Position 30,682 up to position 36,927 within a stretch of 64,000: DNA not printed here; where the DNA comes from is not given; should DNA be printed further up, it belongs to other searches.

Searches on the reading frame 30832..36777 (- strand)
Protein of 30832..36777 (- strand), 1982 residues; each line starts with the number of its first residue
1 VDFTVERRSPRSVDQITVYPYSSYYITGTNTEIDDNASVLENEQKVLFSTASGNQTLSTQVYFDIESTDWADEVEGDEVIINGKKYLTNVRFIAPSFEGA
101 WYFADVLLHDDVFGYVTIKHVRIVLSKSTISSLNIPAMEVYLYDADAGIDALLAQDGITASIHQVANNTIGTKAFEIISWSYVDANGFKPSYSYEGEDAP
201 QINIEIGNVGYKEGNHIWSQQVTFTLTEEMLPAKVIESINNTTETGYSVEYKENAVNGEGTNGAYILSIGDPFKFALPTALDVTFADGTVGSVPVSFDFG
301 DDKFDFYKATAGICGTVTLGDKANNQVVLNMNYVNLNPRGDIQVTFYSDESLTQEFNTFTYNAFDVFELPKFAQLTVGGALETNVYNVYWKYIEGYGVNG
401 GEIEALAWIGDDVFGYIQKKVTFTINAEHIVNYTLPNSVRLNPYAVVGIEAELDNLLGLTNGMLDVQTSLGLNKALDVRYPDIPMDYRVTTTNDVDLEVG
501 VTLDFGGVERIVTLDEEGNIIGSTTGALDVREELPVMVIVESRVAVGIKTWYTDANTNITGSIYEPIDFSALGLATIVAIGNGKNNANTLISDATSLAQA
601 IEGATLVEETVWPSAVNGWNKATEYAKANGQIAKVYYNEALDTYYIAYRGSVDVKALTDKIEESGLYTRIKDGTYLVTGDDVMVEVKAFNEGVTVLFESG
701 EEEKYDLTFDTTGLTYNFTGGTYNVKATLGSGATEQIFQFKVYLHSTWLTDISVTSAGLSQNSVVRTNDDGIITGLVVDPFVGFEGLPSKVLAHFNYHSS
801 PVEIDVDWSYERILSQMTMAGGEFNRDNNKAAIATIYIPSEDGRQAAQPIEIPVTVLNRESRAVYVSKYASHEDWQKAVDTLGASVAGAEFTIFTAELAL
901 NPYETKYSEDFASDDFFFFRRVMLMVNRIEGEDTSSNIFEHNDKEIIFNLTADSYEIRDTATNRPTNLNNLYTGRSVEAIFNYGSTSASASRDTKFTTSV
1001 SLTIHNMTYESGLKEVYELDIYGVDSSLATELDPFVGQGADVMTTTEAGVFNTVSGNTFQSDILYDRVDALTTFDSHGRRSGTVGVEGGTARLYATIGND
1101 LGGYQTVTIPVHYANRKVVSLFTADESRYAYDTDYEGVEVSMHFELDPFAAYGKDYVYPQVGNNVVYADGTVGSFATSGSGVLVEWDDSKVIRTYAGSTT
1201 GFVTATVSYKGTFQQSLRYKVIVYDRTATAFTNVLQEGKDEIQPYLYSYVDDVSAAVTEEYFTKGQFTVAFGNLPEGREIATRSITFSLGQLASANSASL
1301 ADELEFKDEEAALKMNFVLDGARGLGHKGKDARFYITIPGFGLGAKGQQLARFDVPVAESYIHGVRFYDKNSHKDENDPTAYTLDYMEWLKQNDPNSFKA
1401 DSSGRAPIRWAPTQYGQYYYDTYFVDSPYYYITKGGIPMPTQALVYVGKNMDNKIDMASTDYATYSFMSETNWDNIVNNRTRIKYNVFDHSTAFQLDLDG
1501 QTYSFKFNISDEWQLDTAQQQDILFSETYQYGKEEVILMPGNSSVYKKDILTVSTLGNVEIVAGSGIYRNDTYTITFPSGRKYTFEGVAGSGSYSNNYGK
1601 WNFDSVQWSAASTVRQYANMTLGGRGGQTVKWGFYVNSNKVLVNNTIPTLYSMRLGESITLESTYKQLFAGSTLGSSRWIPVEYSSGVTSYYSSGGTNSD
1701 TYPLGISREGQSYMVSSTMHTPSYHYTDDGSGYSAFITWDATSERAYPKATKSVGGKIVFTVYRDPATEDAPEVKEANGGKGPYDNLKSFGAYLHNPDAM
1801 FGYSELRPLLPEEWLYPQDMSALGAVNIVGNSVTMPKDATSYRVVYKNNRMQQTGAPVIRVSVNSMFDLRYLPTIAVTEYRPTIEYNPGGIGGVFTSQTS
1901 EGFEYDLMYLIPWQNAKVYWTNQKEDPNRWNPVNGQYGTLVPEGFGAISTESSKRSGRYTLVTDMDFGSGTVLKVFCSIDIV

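Call 78: search_solved_structures(query=window:30832-36777:-, max_evalue=0.1)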
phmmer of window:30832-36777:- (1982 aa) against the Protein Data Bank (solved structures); distinct sequences matched with E-value up to 0.1: 0.
